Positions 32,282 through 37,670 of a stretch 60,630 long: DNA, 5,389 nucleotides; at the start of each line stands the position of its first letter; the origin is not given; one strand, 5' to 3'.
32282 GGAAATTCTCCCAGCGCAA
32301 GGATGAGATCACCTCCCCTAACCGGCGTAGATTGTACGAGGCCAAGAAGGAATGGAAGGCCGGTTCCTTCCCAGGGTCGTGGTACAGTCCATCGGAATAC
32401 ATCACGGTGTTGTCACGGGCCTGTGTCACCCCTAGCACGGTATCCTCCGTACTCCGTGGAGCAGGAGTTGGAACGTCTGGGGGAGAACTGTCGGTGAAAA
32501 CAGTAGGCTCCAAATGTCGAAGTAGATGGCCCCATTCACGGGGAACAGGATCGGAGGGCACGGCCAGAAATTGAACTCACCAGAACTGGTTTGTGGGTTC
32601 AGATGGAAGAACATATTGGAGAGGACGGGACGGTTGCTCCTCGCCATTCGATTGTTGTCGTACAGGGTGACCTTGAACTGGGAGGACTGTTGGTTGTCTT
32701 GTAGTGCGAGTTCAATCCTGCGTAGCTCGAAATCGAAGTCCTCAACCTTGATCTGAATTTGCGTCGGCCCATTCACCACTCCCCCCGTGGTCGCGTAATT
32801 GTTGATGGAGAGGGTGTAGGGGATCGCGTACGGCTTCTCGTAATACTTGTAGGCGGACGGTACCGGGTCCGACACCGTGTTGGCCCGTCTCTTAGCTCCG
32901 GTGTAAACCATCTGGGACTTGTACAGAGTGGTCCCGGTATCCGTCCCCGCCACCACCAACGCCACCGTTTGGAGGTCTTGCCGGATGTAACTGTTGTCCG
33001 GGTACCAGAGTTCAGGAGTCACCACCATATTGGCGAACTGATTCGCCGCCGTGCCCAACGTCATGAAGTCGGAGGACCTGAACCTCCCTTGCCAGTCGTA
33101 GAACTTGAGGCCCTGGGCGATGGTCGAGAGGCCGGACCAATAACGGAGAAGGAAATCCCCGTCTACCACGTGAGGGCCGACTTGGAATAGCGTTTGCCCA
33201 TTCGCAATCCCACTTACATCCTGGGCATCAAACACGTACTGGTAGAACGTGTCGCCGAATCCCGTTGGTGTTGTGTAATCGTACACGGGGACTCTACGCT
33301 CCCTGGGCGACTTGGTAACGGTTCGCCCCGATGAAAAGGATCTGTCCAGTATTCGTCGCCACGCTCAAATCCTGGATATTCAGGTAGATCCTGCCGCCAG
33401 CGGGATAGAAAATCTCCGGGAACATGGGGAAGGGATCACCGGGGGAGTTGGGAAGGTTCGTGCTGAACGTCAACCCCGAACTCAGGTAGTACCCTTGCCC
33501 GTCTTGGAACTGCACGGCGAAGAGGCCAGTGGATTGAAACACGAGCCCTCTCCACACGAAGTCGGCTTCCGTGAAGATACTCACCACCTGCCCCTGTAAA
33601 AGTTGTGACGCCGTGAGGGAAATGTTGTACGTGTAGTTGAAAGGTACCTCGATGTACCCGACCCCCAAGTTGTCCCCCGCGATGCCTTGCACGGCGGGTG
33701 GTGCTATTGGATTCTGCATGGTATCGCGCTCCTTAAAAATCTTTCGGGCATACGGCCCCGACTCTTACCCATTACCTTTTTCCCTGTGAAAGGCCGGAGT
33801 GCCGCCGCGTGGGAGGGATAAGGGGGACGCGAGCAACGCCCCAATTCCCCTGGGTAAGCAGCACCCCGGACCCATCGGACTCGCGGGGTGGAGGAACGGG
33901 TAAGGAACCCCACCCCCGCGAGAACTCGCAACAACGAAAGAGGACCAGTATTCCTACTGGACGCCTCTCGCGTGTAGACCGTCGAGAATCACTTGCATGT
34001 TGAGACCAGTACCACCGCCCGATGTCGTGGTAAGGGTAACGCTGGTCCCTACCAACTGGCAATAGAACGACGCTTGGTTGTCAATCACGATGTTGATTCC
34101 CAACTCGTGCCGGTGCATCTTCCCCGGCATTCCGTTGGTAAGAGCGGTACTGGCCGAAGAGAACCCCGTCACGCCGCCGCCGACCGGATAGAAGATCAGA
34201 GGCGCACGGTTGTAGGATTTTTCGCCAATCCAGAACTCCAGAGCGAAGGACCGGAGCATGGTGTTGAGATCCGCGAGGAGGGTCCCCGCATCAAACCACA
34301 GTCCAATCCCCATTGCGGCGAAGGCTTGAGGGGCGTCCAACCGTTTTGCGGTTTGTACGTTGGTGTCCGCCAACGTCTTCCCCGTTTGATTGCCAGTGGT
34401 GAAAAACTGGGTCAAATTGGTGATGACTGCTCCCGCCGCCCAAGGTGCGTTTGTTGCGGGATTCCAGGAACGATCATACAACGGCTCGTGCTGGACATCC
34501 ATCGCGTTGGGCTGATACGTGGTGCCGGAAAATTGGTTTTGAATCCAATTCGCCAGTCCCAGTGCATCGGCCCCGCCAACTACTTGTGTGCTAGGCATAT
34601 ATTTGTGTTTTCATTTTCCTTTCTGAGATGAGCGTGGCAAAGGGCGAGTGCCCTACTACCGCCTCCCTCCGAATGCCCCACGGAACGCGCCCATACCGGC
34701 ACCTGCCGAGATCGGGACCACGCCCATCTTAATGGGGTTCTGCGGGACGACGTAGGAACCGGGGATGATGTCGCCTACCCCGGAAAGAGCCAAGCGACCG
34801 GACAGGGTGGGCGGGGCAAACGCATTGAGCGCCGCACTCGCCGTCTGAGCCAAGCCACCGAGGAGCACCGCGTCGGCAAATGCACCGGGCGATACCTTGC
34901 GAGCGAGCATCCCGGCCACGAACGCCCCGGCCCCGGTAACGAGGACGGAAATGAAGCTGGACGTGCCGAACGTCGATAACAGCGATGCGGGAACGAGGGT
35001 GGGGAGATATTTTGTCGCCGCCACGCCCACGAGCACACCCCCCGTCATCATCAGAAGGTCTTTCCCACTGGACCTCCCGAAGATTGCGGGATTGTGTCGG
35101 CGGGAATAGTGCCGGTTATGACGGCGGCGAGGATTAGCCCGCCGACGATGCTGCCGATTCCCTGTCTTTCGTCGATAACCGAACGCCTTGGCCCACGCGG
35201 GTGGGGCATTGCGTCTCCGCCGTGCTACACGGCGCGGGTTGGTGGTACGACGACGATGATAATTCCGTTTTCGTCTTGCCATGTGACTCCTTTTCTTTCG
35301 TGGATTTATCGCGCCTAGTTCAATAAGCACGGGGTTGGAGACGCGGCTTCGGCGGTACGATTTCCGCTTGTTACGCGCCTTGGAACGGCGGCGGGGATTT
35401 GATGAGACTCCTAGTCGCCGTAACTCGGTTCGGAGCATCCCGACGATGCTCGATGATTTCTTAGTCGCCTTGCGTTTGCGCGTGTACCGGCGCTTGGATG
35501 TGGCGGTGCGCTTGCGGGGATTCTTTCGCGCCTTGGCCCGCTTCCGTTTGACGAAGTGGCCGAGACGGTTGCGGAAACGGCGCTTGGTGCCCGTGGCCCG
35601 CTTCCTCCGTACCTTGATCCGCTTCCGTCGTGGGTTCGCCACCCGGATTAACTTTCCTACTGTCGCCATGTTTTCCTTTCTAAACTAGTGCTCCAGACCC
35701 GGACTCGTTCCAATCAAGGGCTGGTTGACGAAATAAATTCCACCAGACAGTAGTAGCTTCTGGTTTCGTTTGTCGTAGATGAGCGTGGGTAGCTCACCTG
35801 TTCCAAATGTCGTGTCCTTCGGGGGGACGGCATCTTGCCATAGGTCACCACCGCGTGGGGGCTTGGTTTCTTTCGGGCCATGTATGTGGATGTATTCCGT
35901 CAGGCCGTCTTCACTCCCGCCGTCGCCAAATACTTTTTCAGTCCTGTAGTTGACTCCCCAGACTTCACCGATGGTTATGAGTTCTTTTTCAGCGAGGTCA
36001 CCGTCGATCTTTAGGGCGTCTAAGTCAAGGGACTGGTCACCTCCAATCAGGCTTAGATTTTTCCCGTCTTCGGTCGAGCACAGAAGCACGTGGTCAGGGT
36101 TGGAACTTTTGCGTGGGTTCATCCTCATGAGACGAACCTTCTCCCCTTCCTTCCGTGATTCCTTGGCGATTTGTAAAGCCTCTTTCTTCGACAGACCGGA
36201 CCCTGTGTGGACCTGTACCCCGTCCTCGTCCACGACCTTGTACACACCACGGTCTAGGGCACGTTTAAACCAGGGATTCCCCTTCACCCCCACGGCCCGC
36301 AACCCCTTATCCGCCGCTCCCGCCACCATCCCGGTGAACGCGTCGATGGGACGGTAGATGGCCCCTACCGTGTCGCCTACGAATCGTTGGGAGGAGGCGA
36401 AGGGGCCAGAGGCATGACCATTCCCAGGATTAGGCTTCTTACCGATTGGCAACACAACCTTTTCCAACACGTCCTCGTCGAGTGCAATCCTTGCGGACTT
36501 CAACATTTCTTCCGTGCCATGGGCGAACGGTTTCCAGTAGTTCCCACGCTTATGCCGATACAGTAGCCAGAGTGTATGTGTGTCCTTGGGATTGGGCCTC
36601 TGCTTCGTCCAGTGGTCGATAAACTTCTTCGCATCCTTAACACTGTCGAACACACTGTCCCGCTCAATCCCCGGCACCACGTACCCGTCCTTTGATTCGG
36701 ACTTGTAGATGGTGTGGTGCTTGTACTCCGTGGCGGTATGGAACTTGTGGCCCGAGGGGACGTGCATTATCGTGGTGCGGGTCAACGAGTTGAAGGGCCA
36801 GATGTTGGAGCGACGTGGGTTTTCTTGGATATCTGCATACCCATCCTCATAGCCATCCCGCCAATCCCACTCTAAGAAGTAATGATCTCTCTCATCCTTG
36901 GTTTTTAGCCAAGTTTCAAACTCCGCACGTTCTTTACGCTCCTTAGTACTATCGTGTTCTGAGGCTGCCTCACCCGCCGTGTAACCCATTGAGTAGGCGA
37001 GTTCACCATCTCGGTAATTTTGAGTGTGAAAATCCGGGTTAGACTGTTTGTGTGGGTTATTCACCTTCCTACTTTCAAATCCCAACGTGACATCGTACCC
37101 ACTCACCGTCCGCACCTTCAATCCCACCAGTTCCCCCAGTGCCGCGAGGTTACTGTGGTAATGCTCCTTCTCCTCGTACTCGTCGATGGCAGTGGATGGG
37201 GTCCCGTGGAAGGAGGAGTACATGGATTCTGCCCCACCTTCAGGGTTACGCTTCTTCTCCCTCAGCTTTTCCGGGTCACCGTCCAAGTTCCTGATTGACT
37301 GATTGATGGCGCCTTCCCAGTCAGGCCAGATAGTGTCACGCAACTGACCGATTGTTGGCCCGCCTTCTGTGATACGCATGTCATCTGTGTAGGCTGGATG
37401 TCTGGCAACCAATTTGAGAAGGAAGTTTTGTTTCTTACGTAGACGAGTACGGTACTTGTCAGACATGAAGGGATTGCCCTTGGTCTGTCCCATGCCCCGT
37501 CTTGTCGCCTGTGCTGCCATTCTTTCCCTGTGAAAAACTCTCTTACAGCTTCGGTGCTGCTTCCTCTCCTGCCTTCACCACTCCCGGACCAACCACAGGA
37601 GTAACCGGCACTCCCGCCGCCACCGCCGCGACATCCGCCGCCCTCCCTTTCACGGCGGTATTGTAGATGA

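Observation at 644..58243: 13-nt motif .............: 12 exact copies, locked to gene direction and parked just upstream of start codons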

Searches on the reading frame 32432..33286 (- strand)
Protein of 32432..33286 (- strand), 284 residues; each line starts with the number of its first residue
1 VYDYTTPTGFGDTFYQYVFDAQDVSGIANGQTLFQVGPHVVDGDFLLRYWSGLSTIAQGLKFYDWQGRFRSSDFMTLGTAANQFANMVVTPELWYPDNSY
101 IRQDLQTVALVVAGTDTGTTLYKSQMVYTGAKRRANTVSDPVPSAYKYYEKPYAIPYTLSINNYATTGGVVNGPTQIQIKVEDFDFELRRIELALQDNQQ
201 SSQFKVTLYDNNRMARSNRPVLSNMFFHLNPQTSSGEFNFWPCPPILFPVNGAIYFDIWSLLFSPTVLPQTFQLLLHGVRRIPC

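Call 14: search_protein_families(library=pfam, proteins=[window:32432-33286:-], max_evalue=0.01)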
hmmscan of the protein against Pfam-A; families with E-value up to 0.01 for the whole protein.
window:32432-33286:- (284 aa): 0 families

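Call 15: search_protein_families(library=phrogs, proteins=[window:32432-33286:-], max_evalue=0.001)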
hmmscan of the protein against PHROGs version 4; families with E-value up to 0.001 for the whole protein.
window:32432-33286:- (284 aa): 0 families

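Call 47: find_related_loci(query=window:32432-33286:-, collection=genome_contigs, flank=10000)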
Query window:32432-33286:- (284 aa) in genome_contigs; peptide patterns used: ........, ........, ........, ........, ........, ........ (x = any residue, [..] = any of these).
25 stretches matched a pattern, but none encodes a relative of the query by tblastn (E <= 1e-3).
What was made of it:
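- Tried and rejected: a genome_contigs protein scan (call 47).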

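Call 109: search_dna_similar(query=window:32432-33286:-, collection=plasmids, mode=protein, max_rows=10, max_evalue=0.001)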
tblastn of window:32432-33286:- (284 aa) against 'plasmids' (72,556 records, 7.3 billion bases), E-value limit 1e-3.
No match.
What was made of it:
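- Tried and rejected: PLSDB (call 109);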

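Call 110: search_dna_similar(query=window:32432-33286:-, collection=phages, mode=protein, max_rows=10, max_evalue=0.001)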
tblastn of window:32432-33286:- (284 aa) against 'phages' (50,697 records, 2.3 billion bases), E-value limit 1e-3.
No match.

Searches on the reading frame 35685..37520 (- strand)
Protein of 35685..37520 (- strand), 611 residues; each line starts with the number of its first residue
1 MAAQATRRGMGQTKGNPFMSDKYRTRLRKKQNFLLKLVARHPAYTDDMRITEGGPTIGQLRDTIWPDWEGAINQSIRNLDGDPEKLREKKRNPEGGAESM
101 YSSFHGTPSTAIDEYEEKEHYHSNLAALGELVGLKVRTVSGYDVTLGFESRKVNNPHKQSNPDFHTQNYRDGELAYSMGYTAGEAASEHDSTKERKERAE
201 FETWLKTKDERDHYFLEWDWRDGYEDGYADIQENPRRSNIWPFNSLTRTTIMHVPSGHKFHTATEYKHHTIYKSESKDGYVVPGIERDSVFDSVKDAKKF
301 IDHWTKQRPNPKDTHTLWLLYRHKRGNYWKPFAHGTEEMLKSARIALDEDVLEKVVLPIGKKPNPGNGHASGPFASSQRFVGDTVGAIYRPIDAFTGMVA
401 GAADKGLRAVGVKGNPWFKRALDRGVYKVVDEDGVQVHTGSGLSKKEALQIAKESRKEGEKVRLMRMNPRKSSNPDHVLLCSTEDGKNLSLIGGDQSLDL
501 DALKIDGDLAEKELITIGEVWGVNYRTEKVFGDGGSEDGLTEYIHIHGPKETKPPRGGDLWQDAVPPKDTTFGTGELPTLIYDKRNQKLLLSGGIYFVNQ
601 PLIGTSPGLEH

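Call 7: search_protein_families(library=pfam, proteins=[window:35685-37520:-], max_evalue=0.001)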
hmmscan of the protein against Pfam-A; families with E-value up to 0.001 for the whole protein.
window:35685-37520:- (611 aa): 0 families

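Call 8: search_protein_families(library=phrogs, proteins=[window:35685-37520:-], max_evalue=0.00001)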
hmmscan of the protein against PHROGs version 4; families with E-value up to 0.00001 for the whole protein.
window:35685-37520:- (611 aa): 0 families

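Call 10: search_dna_similar(query=window:35685-37520:-, collection=phages, mode=protein, max_rows=15)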
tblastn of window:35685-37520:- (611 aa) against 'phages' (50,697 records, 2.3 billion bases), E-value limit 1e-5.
No match.

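Call 11: find_related_loci(query=window:35685-37520:-, collection=viral_contigs, flank=10000)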
Query window:35685-37520:- (611 aa) in viral_contigs; peptide patterns used: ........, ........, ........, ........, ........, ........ (x = any residue, [..] = any of these).
1 stretches matched a pattern, but none encodes a relative of the query by tblastn (E <= 1e-3).

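Call 16: find_encoding_contigs(protein=window:35685-37520:-, flank=10000, max_places=10)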
Protein window:35685-37520:- (611 aa): 1 contig read that carries it; 1 place shown.
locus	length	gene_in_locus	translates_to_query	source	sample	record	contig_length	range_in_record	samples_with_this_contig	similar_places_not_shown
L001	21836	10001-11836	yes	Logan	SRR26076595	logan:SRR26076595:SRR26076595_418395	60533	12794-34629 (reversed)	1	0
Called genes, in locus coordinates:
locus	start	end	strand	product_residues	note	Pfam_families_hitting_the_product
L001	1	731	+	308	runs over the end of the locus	PF02195:ParB_N, PF17762:HTH_ParB (weak)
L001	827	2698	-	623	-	-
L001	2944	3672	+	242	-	-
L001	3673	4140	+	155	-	-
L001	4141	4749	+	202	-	-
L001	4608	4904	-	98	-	-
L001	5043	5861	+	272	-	-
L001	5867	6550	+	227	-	-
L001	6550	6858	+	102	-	-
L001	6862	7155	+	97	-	-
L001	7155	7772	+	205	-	-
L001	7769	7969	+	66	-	-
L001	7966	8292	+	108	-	-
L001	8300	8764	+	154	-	-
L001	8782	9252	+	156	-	-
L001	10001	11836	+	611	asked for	-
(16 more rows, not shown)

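Call 17: find_homologous_proteins(query=window:35685-37520:-)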
Query window:35685-37520:- (611 aa): 32 proteins with E <= 0.001 among 8000 candidates.
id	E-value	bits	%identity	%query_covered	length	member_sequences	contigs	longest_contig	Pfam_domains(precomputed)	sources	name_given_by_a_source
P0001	0.0e+0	1321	100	92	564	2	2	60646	-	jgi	jgi:hypothetical protein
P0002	9.0e-182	624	54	98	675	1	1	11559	-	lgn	-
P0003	8.4e-174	598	57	87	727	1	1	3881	-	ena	-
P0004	2.9e-164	566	89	25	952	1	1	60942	-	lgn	-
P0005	5.2e-157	542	53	64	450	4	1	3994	-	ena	-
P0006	3.5e-140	487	48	85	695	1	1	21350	-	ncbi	-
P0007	2.9e-125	437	40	85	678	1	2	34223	-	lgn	-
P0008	6.6e-119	416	45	64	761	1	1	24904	-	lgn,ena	-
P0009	2.7e-96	342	63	25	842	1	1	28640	-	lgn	-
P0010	3.8e-88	315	40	41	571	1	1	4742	-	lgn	-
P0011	1.1e-67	247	32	85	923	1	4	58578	-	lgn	-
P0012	7.0e-57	211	34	85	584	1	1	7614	-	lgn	-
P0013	2.0e-54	203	31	85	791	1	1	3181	-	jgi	jgi:hypothetical protein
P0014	1.1e-52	197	28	86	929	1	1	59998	-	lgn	-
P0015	3.5e-52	196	33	64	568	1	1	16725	-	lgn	-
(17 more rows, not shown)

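Call 18: find_encoding_contigs(protein=P0004, flank=10000, max_places=3)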
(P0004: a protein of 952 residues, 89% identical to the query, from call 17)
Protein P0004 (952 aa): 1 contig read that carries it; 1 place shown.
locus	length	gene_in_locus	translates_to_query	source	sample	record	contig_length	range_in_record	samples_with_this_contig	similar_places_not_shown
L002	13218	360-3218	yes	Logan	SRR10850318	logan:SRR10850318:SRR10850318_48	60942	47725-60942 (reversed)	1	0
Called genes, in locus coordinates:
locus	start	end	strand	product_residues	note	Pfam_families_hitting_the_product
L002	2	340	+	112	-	?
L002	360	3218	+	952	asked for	-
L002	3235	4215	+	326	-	-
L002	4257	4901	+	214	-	-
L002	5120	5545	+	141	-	-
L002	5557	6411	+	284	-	-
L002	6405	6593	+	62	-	-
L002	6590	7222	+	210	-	-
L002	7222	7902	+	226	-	-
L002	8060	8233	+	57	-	-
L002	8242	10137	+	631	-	-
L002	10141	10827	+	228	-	-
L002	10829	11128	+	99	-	-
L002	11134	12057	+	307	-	-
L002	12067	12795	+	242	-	-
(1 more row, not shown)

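Call 19: find_encoding_contigs(protein=P0002, flank=10000, max_places=3)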
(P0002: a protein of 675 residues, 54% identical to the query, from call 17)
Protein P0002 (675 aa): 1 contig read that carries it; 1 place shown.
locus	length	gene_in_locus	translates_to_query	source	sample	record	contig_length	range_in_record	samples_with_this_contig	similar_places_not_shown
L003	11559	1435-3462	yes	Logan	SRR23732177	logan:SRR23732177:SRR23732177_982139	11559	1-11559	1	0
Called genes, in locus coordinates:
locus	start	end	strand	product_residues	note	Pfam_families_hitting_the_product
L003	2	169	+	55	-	?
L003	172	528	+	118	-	-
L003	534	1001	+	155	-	-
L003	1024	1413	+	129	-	-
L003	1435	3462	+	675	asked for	-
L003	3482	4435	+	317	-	-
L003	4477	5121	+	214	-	-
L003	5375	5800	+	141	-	-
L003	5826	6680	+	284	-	-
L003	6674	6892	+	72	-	-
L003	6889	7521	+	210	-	-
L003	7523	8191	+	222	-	-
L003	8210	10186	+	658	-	-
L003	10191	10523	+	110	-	-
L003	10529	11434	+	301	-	-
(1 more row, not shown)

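Call 20: find_encoding_contigs(protein=P0007, flank=10000, max_places=3)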
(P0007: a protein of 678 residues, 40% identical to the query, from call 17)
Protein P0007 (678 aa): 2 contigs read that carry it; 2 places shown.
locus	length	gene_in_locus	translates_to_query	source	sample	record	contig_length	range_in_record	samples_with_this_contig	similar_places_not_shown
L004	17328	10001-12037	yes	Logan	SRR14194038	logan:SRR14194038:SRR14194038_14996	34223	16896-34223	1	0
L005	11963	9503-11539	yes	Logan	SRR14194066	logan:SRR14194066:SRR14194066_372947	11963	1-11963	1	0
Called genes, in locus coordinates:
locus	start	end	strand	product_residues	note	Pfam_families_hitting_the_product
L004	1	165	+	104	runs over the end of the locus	-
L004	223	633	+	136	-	-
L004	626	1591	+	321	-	PF02195:ParB_N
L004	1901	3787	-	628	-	-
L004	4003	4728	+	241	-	-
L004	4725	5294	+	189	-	-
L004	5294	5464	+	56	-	-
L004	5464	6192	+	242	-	-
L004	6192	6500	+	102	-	-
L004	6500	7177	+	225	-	-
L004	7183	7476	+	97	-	-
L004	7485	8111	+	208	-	-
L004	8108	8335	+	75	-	-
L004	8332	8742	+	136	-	-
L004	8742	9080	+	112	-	-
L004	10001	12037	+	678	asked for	-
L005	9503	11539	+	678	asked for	-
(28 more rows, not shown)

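Call 108: predict_structure(alignment_id=A11)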
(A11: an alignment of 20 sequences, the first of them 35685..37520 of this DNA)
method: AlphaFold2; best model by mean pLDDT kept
length: 611 residues; sequences in the alignment: 20
mean_pLDDT: 55.7   pTM: 0.38
mean pLDDT of the five models: 55.7, 53.7, 52.0, 49.0, 48.9
residues with pLDDT >= 90: 9; 70-90: 163; 50-70: 158; < 50: 281
segments of 3 or more residues with pLDDT < 50: 1-19, 40-87, 89-96, 104-106, 108-123, 152-191, 205-248, 255-258, 309-311, 360-423, 470-475, 555-558, 601-611
pLDDT, mean of each block of 10 residues (from residue 1): 32 36 53 53 39 35 42 42 43 46 47 38 58 85 74 33 33 36 39 54 47 36 36 33 39 51 80 74 70 82 66 61 61 67 59 53 40 39 40 41 31 40 63 71 76 84 68 58 70 79 77 89 74 54 70 51 75 84 86 69 38 34
secondary structure, 60 per line:
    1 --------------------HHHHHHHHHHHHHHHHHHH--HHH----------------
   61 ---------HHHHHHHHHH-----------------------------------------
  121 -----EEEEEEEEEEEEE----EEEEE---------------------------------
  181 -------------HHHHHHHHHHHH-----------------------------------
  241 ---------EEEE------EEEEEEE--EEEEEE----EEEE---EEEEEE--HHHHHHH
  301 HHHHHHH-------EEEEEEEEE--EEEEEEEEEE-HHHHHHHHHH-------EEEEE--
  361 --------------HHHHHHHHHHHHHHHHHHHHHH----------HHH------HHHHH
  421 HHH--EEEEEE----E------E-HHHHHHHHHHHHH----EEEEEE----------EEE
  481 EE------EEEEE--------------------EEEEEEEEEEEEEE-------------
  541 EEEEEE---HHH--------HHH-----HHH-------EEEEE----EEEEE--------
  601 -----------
elements in order: H21-39 H70-79 E126-138 E143-147 H194-205 E250-253 E260-266 E269-274 E279-282 E286-291 H294-307 E315-323 E326-335 H337-346 E354-358 H375-396 H416-423 E426-431 H445-457 E462-467 E478-482 E489-493 E514-527 E541-546 E579-583 E588-592
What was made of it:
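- Tried and rejected: The model is too poor to use (pLDDT 56, call 108).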
